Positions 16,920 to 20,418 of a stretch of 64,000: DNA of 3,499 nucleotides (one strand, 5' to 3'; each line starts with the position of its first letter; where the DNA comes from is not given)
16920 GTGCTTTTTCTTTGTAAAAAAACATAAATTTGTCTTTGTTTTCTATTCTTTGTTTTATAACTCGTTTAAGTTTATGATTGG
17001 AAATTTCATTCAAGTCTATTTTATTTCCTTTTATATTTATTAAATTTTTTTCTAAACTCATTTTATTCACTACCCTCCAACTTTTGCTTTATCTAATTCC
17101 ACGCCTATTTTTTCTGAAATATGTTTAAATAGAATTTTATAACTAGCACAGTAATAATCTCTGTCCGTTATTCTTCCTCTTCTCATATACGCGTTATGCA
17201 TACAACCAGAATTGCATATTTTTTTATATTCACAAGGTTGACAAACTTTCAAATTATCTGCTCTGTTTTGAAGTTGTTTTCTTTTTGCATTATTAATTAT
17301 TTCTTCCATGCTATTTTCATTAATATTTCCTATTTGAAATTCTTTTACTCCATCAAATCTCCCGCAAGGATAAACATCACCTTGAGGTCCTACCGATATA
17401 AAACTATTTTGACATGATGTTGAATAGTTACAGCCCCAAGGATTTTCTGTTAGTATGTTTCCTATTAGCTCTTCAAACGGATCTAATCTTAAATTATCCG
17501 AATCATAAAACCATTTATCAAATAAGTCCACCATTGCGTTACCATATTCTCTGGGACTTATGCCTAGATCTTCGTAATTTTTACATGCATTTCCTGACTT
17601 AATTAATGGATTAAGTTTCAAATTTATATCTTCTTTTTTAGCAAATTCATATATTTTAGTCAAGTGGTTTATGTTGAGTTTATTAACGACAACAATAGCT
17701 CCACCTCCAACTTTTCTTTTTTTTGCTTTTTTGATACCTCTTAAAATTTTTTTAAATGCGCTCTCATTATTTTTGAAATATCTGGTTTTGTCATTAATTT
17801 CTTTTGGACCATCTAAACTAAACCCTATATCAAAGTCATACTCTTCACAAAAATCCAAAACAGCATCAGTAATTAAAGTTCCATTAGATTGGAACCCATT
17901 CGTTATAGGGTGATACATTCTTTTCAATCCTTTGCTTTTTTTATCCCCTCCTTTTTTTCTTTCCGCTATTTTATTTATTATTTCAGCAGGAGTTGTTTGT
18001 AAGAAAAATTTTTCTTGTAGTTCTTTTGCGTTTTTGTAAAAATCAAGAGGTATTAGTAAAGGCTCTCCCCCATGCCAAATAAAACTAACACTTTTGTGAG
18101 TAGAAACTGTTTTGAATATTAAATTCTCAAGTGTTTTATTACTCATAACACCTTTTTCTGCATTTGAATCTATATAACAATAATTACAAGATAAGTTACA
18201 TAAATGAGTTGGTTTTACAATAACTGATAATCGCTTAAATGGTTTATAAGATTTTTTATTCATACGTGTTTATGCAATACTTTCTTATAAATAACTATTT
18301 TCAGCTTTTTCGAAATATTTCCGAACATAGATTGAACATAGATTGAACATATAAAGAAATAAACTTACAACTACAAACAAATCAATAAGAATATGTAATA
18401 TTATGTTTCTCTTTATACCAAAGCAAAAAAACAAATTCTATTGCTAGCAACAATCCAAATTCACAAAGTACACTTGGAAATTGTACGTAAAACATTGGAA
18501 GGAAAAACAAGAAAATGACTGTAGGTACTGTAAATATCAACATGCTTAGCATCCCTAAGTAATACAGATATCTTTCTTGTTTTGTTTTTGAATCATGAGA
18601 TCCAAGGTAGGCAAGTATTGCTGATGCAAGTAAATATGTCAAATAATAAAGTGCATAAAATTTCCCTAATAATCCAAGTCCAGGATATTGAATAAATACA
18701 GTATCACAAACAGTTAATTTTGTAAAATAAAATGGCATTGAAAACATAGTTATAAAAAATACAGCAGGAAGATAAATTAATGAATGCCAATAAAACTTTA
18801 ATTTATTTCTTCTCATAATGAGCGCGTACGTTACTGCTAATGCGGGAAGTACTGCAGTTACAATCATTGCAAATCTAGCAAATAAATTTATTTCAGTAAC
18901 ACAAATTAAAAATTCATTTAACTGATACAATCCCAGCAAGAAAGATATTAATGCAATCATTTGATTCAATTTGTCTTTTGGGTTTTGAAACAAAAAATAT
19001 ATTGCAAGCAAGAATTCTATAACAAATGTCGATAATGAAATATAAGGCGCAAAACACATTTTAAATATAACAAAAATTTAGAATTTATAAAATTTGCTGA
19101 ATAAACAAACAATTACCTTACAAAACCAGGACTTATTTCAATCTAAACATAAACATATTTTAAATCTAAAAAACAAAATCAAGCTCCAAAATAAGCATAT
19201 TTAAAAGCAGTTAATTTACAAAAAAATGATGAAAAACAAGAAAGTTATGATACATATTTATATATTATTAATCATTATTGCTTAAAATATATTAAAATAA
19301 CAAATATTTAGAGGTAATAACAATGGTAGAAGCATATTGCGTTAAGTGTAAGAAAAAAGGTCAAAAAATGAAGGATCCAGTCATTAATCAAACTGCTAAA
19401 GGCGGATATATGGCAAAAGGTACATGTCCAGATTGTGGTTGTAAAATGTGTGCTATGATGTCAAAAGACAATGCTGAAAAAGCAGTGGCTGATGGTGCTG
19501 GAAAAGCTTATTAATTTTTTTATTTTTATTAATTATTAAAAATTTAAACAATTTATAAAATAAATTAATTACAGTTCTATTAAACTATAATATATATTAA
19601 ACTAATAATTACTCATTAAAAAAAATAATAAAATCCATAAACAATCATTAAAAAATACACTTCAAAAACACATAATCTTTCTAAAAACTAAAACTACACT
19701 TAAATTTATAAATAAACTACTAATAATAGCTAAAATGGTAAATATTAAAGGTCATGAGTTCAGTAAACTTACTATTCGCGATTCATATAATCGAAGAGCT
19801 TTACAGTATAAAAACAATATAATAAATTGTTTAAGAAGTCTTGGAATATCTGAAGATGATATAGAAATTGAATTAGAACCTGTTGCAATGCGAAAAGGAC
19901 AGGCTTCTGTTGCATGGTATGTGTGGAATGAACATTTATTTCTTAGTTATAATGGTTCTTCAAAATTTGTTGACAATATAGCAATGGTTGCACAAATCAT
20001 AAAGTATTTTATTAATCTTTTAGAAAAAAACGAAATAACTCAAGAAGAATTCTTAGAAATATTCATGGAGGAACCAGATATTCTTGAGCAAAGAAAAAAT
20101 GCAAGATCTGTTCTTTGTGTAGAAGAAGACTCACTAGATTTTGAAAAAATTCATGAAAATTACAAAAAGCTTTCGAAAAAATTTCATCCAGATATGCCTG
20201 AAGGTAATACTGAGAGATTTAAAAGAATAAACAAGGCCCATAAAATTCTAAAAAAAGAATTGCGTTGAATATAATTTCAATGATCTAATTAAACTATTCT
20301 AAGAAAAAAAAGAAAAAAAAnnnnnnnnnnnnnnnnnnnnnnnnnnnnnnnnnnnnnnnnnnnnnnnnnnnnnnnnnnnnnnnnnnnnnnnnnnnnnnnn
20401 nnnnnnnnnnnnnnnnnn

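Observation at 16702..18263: Archaeal triceptide-like locus: precursor with about 13 H/Y-x-D/E motifs next to a SPASM rSAM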

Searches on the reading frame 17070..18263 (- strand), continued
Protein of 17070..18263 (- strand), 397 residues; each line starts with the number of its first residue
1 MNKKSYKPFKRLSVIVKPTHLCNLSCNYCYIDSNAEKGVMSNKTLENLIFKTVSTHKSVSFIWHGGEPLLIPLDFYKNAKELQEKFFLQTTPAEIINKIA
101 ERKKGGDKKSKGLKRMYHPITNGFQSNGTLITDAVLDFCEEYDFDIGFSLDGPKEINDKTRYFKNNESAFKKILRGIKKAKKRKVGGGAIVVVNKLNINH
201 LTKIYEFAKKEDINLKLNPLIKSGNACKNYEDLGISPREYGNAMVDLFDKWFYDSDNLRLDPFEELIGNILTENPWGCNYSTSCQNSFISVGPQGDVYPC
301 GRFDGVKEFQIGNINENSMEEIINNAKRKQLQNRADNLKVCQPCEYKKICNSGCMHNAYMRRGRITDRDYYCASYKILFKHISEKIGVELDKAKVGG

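Call 50: predict_structure(alignment_id=A1)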
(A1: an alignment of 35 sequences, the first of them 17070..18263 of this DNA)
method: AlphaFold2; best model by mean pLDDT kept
length: 397 residues; sequences in the alignment: 35
mean_pLDDT: 87.9   pTM: 0.87
mean pLDDT of the five models: 87.9, 87.7, 87.2, 86.2, 84.9
residues with pLDDT >= 90: 241; 70-90: 115; 50-70: 31; < 50: 10
segments of 3 or more residues with pLDDT < 50: 352-358
pLDDT, mean of each block of 10 residues (from residue 1): 68 95 85 91 98 94 94 98 94 86 72 65 97 98 96 96 95 98 96 96 98 94 78 92 97 91 90 74 79 94 86 96 90 77 78 51 74 90 95 79
secondary structure, 60 per line:
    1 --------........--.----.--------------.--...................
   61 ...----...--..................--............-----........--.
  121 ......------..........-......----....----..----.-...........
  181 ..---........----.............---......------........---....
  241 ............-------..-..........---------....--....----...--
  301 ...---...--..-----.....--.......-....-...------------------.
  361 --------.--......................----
elements in order: E9-16 H42-55 E56-63 H73-90 H93-104 H110-117 E120-126 H133-142 E144-149 H154-157 H170-182 E186-193 H198-210 E214-219 H226-233 H237-252 H263-272 H282-285 E288-291 E296-298 H319-323 H326-332 H334-337 H372-393

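Call 53: fold_search(model_id=the predicted structure, library=pdb)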
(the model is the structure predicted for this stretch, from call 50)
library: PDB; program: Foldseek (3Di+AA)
matches with E <= 10: 1186; with E <= 0.001: 69
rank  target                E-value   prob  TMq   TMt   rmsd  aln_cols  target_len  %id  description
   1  4k37_A                2.6e-25  1.00  0.77  0.83   3.6       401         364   25  Native anSMEcpe with bound AdoMet (released 2013-05-08)
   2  4k36_B                5.8e-25  1.00  0.76  0.82   3.5       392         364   26  His6 tagged anSMEcpe with bound AdoMet (released 2013-05-08)
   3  4k37_B                1.5e-24  1.00  0.76  0.82   3.5       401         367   26  Native anSMEcpe with bound AdoMet (released 2013-05-08)
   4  4k36_A                2.8e-24  1.00  0.76  0.79   4.2       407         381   25  His6 tagged anSMEcpe with bound AdoMet (released 2013-05-08)
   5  4k38_B                4.2e-24  1.00  0.77  0.84   3.4       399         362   26  Native anSMEcpe with bound AdoMet and Kp18Cys peptide (released 2013-05-08)
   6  4k39_B                4.7e-24  1.00  0.76  0.83   3.6       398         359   26  Native anSMEcpe with bound AdoMet and Cp18Cys peptide (released 2013-05-08)
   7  4k38_A                5.9e-24  1.00  0.76  0.81   3.8       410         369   25  Native anSMEcpe with bound AdoMet and Kp18Cys peptide (released 2013-05-08)
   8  4k39_A                1.1e-23  1.00  0.76  0.83   3.4       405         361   25  Native anSMEcpe with bound AdoMet and Cp18Cys peptide (released 2013-05-08)
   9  9gm3_A                9.7e-21  1.00  0.75  0.79   3.7       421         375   20  Crystal structure of the complex formed between the radical SAM protein ChlB and the leader region of its precursor su (released 2025-06-25)
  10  9gmc_A                2.2e-20  1.00  0.76  0.80   3.7       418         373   19  Crystal structure of the complex formed between the radical SAM protein ChlB and the R3A mutant of ChlA (released 2025-06-25)
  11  9gm3_C                2.3e-20  1.00  0.74  0.79   3.8       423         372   19  Crystal structure of the complex formed between the radical SAM protein ChlB and the leader region of its precursor su (released 2025-06-25)
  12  9gmc_C                2.3e-19  1.00  0.76  0.81   3.7       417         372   19  Crystal structure of the complex formed between the radical SAM protein ChlB and the R3A mutant of ChlA (released 2025-06-25)
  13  5why_A                3.6e-17  1.00  0.68  0.65   4.3       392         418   20  Structural Insights into Thioether Bond Formation in the Biosynthesis of Sactipeptides (released 2017-07-26)
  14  5why_B                3.8e-17  1.00  0.68  0.64   4.7       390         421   19  Structural Insights into Thioether Bond Formation in the Biosynthesis of Sactipeptides (released 2017-07-26)
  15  5wgg_A                6.4e-17  1.00  0.68  0.62   5.3       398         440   18  Structural Insights into Thioether Bond Formation in the Biosynthesis of Sactipeptides (released 2017-07-26)
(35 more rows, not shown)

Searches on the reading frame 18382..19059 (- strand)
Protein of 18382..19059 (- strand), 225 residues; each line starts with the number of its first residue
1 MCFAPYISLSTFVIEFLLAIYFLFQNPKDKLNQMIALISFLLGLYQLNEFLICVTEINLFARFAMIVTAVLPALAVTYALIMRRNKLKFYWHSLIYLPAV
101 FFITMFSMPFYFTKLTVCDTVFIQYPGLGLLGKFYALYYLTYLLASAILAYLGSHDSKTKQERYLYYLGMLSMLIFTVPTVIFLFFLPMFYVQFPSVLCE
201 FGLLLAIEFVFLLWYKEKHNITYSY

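Call 3: search_protein_families(library=pfam, proteins=[window:18382-19059:-], max_evalue=0.01)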
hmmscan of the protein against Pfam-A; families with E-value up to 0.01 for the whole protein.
window:18382-19059:- (225 aa): 0 families

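Call 4: search_protein_families(library=ncbifam, proteins=[window:18382-19059:-], max_evalue=0.01)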
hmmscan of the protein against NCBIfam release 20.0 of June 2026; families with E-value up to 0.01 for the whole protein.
window:18382-19059:- (225 aa): 0 families

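Call 28: search_protein_families(library=pfam, proteins=[window:18382-19059:-], max_evalue=1)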
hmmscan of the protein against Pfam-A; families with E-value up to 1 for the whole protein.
window:18382-19059:- (225 aa): 1 family
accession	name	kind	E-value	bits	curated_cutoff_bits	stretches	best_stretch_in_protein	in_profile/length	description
PF14494.11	DUF4436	-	0.55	9.9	23.2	1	59-103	167-211/255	Domain of unknown function (DUF4436)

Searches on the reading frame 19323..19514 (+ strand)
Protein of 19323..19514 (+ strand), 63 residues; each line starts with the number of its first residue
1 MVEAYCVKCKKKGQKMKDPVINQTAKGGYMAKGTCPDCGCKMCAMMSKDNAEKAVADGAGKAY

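Call 3: search_protein_families(library=pfam, proteins=[window:19323-19514:+], max_evalue=0.01)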
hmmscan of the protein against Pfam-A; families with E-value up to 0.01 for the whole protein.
window:19323-19514:+ (63 aa): 1 family
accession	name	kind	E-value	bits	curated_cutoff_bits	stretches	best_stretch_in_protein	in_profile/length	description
PF18930.5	DUF5679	-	4.2e-09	36.8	27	1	5-45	1-40/40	Domain of unknown function (DUF5679)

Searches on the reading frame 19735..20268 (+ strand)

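Call 3: search_protein_families(library=pfam, proteins=[window:19735-20268:+], max_evalue=0.01)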
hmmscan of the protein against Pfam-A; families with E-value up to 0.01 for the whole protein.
window:19735-20268:+ (177 aa): 1 family
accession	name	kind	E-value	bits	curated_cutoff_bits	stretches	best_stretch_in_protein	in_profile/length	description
PF00226.36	DnaJ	-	2.5e-11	43.9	27.8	1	126-175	5-56/63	DnaJ domain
